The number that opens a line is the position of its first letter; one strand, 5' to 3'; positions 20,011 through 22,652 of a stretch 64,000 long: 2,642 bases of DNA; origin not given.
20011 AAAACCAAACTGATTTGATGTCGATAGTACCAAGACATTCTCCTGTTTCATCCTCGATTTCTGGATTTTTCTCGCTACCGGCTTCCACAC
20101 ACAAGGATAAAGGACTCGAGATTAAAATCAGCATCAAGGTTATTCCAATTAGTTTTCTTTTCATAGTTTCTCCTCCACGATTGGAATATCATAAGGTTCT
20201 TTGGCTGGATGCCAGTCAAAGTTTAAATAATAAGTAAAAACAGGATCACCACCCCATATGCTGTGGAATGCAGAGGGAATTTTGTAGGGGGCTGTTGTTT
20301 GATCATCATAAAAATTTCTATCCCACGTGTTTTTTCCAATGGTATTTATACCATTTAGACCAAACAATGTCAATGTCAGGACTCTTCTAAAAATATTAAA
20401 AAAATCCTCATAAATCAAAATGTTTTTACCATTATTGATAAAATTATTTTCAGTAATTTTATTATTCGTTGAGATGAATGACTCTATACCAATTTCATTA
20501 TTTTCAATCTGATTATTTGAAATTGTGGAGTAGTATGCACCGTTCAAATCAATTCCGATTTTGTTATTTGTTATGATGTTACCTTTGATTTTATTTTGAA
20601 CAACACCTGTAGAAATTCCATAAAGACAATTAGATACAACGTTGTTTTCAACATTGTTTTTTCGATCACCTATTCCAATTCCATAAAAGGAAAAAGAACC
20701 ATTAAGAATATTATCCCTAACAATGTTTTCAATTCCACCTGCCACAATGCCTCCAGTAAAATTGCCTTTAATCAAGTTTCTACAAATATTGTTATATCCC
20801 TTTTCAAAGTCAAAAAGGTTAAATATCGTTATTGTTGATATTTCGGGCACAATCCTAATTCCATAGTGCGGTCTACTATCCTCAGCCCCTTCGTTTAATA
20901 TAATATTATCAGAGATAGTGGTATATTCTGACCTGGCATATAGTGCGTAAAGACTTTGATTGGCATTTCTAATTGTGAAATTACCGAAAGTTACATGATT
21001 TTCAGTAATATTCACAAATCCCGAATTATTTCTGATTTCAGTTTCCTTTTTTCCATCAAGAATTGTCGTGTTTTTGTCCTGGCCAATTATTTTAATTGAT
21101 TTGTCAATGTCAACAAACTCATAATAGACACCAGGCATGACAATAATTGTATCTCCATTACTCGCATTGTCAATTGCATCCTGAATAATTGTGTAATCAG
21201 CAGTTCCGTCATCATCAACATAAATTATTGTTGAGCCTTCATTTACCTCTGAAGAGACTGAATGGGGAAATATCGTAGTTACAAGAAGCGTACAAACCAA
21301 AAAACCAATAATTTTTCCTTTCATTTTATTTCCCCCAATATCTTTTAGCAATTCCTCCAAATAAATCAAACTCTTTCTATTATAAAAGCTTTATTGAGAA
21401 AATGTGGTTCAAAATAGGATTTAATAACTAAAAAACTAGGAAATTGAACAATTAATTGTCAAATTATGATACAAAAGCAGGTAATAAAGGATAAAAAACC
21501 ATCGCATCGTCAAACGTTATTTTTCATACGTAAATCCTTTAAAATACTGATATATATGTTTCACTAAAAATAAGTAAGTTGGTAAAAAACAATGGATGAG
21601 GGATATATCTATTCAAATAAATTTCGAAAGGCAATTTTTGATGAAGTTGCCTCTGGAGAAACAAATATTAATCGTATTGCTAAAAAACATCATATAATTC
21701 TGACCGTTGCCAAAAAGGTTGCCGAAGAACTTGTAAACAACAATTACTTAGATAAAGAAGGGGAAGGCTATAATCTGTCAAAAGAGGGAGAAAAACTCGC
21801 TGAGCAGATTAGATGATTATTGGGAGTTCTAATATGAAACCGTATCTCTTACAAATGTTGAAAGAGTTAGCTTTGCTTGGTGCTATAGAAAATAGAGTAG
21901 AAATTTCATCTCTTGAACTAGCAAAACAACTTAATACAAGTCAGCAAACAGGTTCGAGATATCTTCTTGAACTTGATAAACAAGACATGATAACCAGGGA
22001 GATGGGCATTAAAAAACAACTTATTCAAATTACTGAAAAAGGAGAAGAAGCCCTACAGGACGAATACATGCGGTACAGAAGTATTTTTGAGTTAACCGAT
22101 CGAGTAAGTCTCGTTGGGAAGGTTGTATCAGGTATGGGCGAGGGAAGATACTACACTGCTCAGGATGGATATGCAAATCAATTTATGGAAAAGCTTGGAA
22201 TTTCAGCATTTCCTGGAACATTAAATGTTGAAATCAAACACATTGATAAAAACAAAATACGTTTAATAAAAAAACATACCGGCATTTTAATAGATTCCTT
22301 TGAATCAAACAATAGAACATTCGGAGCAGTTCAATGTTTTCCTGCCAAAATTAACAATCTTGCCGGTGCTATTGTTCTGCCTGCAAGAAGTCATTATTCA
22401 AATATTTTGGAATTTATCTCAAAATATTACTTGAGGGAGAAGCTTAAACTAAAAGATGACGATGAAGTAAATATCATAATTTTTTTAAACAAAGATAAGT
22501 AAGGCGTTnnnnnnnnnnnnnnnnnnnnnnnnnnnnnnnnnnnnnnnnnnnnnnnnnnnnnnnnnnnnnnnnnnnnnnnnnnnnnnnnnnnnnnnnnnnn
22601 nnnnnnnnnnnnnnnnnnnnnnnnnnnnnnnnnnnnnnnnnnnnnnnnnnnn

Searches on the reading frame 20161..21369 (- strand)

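Call 8: search_protein_families(library=pfam, proteins=[window:20161-21369:-], max_evalue=0.01)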
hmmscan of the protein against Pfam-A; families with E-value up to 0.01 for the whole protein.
window:20161-21369:- (402 aa): 2 families
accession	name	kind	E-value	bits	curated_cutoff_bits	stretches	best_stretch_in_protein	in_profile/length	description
PF05048.19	NosD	-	9.3e-14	51.8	23.6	1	193-321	49-180/212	Periplasmic copper-binding protein (NosD)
PF13229.12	Beta_helix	-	1.6e-07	31.6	25.9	1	194-322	12-147/158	Right handed beta helix region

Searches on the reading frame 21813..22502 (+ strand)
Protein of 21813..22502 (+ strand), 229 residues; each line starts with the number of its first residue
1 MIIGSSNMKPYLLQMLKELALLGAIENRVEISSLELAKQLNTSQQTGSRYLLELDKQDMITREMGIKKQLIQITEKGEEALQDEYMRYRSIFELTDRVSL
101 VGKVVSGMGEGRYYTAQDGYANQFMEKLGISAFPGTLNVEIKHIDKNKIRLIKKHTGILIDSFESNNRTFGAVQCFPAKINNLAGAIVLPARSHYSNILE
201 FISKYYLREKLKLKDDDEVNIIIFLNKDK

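Call 8: search_protein_families(library=pfam, proteins=[window:21813-22502:+], max_evalue=0.01)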
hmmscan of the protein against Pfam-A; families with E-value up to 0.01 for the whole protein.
window:21813-22502:+ (229 aa): 4 families
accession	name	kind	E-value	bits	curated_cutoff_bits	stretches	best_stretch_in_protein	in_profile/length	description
PF01982.22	CTP-dep_RFKase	-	4.2e-41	140.1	25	1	104-222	1-120/121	Domain of unknown function DUF120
PF13545.12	HTH_Crp_2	-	0.0011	19.3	27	1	12-67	7-57/70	Crp-like helix-turn-helix domain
PF25213.1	HVO_A0261_N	-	0.0038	17.5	35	1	12-95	7-84/86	HVO_A0261 N-terminal domain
PF12802.13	MarR_2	-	0.0046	17.5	27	1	18-63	7-53/61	MarR family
